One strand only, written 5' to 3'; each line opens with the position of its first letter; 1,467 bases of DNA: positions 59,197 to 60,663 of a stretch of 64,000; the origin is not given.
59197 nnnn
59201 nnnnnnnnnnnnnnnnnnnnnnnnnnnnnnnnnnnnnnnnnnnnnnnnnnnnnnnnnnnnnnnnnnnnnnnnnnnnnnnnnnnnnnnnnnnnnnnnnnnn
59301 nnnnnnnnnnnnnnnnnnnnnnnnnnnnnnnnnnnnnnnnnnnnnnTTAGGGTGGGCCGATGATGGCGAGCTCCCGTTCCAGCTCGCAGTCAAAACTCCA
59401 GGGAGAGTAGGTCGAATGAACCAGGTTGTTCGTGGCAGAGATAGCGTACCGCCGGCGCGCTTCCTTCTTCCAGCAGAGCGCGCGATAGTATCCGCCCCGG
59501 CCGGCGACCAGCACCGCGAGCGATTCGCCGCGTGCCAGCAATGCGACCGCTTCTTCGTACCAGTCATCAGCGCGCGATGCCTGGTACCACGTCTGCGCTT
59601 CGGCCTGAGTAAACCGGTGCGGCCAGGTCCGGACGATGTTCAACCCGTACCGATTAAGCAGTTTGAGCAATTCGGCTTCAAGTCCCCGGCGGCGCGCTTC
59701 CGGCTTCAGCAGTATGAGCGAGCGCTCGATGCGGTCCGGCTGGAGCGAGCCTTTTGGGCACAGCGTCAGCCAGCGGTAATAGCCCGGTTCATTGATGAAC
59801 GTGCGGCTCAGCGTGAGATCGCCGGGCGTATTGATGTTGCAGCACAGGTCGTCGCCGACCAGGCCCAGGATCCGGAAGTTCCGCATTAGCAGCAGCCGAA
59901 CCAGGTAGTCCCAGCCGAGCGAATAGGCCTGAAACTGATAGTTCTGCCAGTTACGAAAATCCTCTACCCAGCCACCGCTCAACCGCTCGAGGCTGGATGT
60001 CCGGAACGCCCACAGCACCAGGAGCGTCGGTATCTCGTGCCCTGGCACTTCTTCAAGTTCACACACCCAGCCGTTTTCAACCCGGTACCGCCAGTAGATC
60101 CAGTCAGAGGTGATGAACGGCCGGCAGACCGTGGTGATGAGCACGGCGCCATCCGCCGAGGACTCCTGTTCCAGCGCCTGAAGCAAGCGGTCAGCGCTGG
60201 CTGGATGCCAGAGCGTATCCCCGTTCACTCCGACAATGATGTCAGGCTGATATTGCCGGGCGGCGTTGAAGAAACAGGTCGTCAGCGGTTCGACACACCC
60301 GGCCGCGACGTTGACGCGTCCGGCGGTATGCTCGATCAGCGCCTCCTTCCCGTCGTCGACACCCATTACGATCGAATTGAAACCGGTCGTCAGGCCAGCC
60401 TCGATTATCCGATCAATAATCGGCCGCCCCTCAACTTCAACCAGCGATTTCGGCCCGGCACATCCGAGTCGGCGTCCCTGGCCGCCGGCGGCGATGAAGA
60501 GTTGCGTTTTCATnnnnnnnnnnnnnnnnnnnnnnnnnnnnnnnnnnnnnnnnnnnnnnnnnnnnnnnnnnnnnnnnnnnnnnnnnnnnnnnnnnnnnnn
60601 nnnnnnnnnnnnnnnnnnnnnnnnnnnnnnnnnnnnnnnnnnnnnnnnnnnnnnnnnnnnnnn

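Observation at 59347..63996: Nucleotide/sugar-modification gene set directly upstream of the RiPP precursor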

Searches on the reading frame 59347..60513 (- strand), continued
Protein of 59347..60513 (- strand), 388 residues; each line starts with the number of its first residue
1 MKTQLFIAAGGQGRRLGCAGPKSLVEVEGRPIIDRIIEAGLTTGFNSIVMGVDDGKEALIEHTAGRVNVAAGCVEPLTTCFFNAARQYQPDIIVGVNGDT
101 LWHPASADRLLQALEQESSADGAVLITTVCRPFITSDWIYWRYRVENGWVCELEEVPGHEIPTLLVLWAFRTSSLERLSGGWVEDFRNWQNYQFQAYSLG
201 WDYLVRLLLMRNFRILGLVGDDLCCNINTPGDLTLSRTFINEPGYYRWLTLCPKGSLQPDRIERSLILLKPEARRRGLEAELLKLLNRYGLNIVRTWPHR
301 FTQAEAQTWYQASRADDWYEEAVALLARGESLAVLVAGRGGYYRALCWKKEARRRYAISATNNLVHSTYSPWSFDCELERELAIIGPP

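Call 23: search_solved_structures(query=A5, max_evalue=1)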
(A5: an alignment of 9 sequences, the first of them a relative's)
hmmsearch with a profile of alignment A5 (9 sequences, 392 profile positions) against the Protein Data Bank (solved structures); distinct sequences matched with E-value up to 1: 218 (the best 60 are shown).
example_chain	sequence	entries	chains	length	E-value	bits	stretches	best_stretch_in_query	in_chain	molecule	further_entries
3vvt_A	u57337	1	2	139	1.3e-12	50.4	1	267-382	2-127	Nucleoside diphosphate kinase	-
3vgu_A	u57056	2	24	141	1.6e-12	50.1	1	265-348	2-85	Nucleoside diphosphate kinase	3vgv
3vgs_A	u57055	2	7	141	1.7e-12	50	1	265-347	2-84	Nucleoside diphosphate kinase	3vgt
3pj9_A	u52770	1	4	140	4.3e-12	48.7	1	265-349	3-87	Nucleoside diphosphate kinase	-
6aes_A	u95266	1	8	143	1.1e-11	47.3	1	267-382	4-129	Nucleoside diphosphate kinase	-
2az1_A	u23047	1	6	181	1.3e-11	47.1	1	255-345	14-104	Nucleoside diphosphate kinase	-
5v6d_A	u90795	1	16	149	1.8e-11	46.6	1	262-349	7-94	Nucleoside diphosphate kinase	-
4wbf_A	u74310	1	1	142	3.3e-11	45.8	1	265-382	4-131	Nucleoside diphosphate kinase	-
4w98_A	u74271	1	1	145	3.5e-11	45.7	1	265-381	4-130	Nucleoside diphosphate kinase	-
4s0m_A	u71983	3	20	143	4.4e-11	45.4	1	266-381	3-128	Nucleoside diphosphate kinase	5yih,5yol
3zto_A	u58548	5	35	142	6.3e-11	44.8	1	266-349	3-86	NUCLEOSIDE DIPHOSPHATE KINASE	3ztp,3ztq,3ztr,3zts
4dut_A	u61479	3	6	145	9e-11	44.3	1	265-348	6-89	Nucleoside diphosphate kinase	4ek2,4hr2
5x00_A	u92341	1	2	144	1.8e-10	43.4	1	266-382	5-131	Nucleoside diphosphate kinase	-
2zua_A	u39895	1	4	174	2e-10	43.2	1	255-345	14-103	Nucleoside diphosphate kinase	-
6qa2_A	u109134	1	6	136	2.5e-10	42.9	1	266-347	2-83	Nucleoside diphosphate kinase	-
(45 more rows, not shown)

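Call 66: predict_structure(alignment_id=A5)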
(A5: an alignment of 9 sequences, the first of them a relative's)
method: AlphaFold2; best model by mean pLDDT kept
length: 388 residues; sequences in the alignment: 9
mean_pLDDT: 86.7   pTM: 0.85
mean pLDDT of the five models: 86.7, 85.6, 82.0, 74.2, 72.6
residues with pLDDT >= 90: 199; 70-90: 158; 50-70: 26; < 50: 5
segments of 3 or more residues with pLDDT < 50: 133-137
pLDDT, mean of each block of 10 residues (from residue 1): 92 82 92 96 96 89 93 76 90 93 90 94 86 51 86 66 76 91 76 73 87 91 83 87 89 83 93 90 91 95 94 90 93 95 93 80 84 87 88
secondary structure, 60 per line:
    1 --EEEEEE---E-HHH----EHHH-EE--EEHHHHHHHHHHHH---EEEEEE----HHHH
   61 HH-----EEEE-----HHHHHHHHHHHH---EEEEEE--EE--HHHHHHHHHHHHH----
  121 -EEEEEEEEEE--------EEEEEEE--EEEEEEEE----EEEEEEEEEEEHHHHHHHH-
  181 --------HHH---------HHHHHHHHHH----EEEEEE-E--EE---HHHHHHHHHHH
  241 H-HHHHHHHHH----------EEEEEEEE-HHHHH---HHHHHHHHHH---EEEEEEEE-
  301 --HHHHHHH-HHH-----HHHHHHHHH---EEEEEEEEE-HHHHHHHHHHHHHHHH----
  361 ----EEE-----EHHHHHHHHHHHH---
elements in order: E3-8 H32-43 E47-52 H57-62 E68-71 H77-88 E92-97 H104-116 E122-131 E140-146 E149-156 E161-171 H172-179 H201-210 E215-220 H230-241 H243-251 E262-269 H271-275 H279-288 E292-299 H303-309 H319-327 E331-339 H341-356 E365-367 H374-385

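Call 74: search_protein_families(library=phrogs, proteins=[window:59347-60513:-], max_evalue=0.001)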
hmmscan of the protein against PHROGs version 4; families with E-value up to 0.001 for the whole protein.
window:59347-60513:- (388 aa): 1 family
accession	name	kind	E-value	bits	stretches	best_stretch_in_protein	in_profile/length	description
phrog_3980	-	unknown function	0.00024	20.9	1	2-155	2-161/495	-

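Call 79: search_protein_families(library=ncbifam, proteins=[L003:1970-2995:+, L003:1699-1884:+, L003:5207-6520:-, L005:11299-12261:+, L005:17631-18674:+, L003:3859-5127:+, L013:2830-3429:-], max_evalue=0.0001)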
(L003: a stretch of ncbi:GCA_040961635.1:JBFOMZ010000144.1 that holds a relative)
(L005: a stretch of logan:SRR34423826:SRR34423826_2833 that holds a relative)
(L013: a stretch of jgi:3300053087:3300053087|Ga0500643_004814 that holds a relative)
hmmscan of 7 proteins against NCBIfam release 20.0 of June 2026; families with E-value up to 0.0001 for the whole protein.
L003:1970-2995:+ (341 aa): 57 families (the best 25 are shown)
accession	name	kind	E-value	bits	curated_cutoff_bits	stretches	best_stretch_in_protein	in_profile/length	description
TIGR04340.1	rSAM_ACGX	hypoth_equivalog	2.2e-127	425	400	1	4-338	2-339/341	radical SAM/SPASM domain protein, ACGX system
TIGR04082.1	rSAM_for_selen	equivalog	2.3e-63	214.7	350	1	2-336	196-515/516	thio(seleno)oxazole modification radical SAM maturase SbtM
TIGR04053.2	TIGR04053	equivalog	3e-29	102.4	395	1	6-180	9-181/366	TIGR04053 family radical SAM/SPASM domain-containing protein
TIGR04545.1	rSAM_ahbD_hemeb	equivalog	5.8e-29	101.6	500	1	8-336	3-335/339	heme b synthase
TIGR04051.1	rSAM_NirJ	equivalog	1.6e-25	89.9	515.45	1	9-183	6-174/354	heme d1 biosynthesis radical SAM protein NirJ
TIGR04055.1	rSAM_NirJ2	equivalog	2.5e-24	86.4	500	1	8-336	3-322/326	putative heme d1 biosynthesis radical SAM protein NirJ2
TIGR04054.1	rSAM_NirJ1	equivalog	6.1e-24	84.3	650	1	8-338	39-382/387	putative heme d1 biosynthesis radical SAM protein NirJ1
TIGR04250.1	SCM_rSAM_ScmE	equivalog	8.4e-22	77.6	400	1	6-175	4-168/358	SynChlorMet cassette radical SAM/SPASM protein ScmE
TIGR04546.1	rSAM_ahbC_deAc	equivalog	1.1e-21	77.1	650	1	8-182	42-210/390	12,18-didecarboxysiroheme deacetylase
TIGR04347.1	pseudo_SAM_Halo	equivalog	4.7e-19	68.9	525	1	8-183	41-210/390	TIGR04347 family pseudo-SAM/SPASM protein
TIGR03962.1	mycofact_rSAM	equivalog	5.2e-19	68.6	265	1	6-339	13-334/339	mycofactocin radical SAM maturase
TIGR04303.1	GeoRSP_rSAM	equivalog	1.9e-18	67.1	400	1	6-337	6-325/325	GeoRSP system radical SAM/SPASM protein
TIGR04133.1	rSAM_w_lipo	hypoth_equivalog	1.2e-17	63.9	425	1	5-318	24-330/350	TIGR04133 family radical SAM/SPASM protein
TIGR04251.1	SCM_rSAM_ScmF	equivalog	6.7e-17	61.9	400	1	7-183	6-180/353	SynChlorMet cassette radical SAM/SPASM protein ScmF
NF047865.1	rSAM_PapB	equivalog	7.3e-17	61.6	340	1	5-329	3-327/330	PapB family radical SAM/SPASM ranthipeptide maturase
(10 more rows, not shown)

L003:1699-1884:+ (61 aa): 0 families

L003:5207-6520:- (437 aa): 0 families

L005:11299-12261:+ (320 aa): 2 families
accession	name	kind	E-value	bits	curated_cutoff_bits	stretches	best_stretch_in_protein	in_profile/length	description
TIGR02072.1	BioC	equivalog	1.2e-05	25.2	184.95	0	82-177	19-105/244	malonyl-ACP O-methyltransferase BioC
NF045667.1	MTase_DVU1556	equivalog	2.1e-05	24.1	155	0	201-295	100-163/213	DVU_1556 family methyltransferase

L005:17631-18674:+ (347 aa): 0 families

L003:3859-5127:+ (422 aa): 3 families
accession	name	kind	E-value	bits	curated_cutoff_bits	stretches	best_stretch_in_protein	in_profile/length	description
TIGR04183.1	Por_Secre_tail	domain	2.2e-12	46.8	23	1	344-418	2-69/72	T9SS type A sorting domain-containing protein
NF038113.1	T9SSA_dep_M36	equivalog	2.3e-07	29.4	885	1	339-419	791-867/869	T9SS-dependent M36 family metallopeptidase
NF052323.1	T9SSA_dep_M6i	equivalog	4.6e-07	28.2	600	1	342-407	959-1024/1043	T9SS-dependent M6-like inactivated metalloprotease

L013:2830-3429:- (199 aa): 0 families

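Call 82: search_dna_similar(query=window:59347-60513:-, collection=plasmids, mode=protein, max_evalue=0.00001, max_rows=10)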
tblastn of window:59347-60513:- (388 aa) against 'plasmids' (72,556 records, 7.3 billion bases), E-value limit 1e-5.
No match.

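Call 83: search_dna_similar(query=window:59347-60513:-, collection=phages, mode=protein, max_evalue=0.00001, max_rows=10)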
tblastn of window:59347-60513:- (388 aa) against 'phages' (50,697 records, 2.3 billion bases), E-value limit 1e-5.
No match.

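Call 85: find_related_loci(query=A5, collection=viral_contigs, flank=10000)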
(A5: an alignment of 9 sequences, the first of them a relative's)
Query A5 (388 aa) in viral_contigs; peptide patterns used: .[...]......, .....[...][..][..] (x = any residue, [..] = any of these).
27 stretches matched a pattern, but none encodes a relative of the query by tblastn (E <= 1e-3).

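Call 88: list_cluster_members(proteins=[P0005, P0017, P0001, P0014, P0173, P0176])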
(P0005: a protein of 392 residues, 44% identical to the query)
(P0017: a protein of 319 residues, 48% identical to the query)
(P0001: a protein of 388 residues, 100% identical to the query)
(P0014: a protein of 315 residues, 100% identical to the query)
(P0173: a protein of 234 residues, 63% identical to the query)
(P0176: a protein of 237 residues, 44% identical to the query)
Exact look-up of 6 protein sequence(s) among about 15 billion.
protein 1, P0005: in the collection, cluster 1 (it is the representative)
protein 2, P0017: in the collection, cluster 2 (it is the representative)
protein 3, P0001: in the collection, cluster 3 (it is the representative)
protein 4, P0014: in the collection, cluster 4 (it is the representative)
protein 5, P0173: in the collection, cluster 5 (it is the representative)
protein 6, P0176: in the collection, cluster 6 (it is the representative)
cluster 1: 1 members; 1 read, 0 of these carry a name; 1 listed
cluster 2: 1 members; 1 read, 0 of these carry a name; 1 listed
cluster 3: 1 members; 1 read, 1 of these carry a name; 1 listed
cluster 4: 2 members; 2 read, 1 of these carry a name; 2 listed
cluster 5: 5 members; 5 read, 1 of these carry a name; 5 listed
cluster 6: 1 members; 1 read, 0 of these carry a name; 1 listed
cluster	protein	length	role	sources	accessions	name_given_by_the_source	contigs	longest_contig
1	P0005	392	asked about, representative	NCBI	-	-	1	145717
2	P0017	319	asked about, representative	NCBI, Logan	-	-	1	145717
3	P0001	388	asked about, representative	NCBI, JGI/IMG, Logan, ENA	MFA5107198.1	MAG: nucleoside-diphosphate kinase [Patescibacteria group bacterium]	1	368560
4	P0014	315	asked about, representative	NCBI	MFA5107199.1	MAG: aminoglycoside phosphotransferase family protein [Patescibacteria group bacterium]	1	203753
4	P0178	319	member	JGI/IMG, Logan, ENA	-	-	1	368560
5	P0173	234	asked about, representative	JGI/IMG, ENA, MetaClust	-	\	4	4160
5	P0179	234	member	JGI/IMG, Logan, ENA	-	-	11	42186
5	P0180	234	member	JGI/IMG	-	-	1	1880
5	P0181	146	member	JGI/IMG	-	-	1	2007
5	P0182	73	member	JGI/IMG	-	-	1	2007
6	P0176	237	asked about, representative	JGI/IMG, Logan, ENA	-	-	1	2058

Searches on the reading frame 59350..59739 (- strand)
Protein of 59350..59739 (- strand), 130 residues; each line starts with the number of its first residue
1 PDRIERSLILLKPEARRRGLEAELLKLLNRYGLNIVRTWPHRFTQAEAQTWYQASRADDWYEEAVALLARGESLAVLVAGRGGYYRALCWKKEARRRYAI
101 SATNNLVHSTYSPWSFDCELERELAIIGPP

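Call 78: search_solved_structures(query=window:59350-59739:-, max_evalue=0.01, show_alignments=2)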
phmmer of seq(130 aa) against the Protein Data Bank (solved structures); distinct sequences matched with E-value up to 0.01: 23.
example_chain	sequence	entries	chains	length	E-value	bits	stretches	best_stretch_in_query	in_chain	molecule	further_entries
3zto_A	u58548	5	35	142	7.2e-06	29.3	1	4-86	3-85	NUCLEOSIDE DIPHOSPHATE KINASE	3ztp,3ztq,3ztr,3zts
3vvt_A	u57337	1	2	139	8e-06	29.2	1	5-118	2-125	Nucleoside diphosphate kinase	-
7jrj_K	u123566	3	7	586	5.7e-05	26.4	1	4-88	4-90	Nucleoside diphosphate kinase 6 | Flagellar radial spoke protein 23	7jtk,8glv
5x00_A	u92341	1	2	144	8.4e-05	25.9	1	4-121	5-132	Nucleoside diphosphate kinase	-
4wbf_A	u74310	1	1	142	0.00011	25.5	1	4-83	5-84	Nucleoside diphosphate kinase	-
4s0m_A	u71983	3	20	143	0.00012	25.4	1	4-83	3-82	Nucleoside diphosphate kinase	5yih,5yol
4w98_A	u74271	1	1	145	0.00012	25.4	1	4-83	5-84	Nucleoside diphosphate kinase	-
3vvu_A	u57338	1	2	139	0.00013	25.3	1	5-82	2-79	Nucleoside diphosphate kinase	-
5iol_A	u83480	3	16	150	0.00018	24.8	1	5-81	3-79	Nucleoside diphosphate kinase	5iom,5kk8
1wkj_A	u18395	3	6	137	0.00021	24.6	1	5-83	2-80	nucleoside diphosphate kinase | nucleotide diphosphate kinase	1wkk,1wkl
1nhk_R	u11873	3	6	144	0.00041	23.7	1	4-82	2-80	NUCLEOSIDE DIPHOSPHATE KINASE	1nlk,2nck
1xqi_A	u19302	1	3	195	0.0011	22.2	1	4-68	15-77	Nucleoside diphosphate kinase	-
3q83_A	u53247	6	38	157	0.0023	21.3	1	5-81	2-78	Nucleoside diphosphate kinase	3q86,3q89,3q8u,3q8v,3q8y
3pj9_A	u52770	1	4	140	0.0024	21.2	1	4-85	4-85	Nucleoside diphosphate kinase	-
6aes_A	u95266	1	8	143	0.0038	20.5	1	4-84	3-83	Nucleoside diphosphate kinase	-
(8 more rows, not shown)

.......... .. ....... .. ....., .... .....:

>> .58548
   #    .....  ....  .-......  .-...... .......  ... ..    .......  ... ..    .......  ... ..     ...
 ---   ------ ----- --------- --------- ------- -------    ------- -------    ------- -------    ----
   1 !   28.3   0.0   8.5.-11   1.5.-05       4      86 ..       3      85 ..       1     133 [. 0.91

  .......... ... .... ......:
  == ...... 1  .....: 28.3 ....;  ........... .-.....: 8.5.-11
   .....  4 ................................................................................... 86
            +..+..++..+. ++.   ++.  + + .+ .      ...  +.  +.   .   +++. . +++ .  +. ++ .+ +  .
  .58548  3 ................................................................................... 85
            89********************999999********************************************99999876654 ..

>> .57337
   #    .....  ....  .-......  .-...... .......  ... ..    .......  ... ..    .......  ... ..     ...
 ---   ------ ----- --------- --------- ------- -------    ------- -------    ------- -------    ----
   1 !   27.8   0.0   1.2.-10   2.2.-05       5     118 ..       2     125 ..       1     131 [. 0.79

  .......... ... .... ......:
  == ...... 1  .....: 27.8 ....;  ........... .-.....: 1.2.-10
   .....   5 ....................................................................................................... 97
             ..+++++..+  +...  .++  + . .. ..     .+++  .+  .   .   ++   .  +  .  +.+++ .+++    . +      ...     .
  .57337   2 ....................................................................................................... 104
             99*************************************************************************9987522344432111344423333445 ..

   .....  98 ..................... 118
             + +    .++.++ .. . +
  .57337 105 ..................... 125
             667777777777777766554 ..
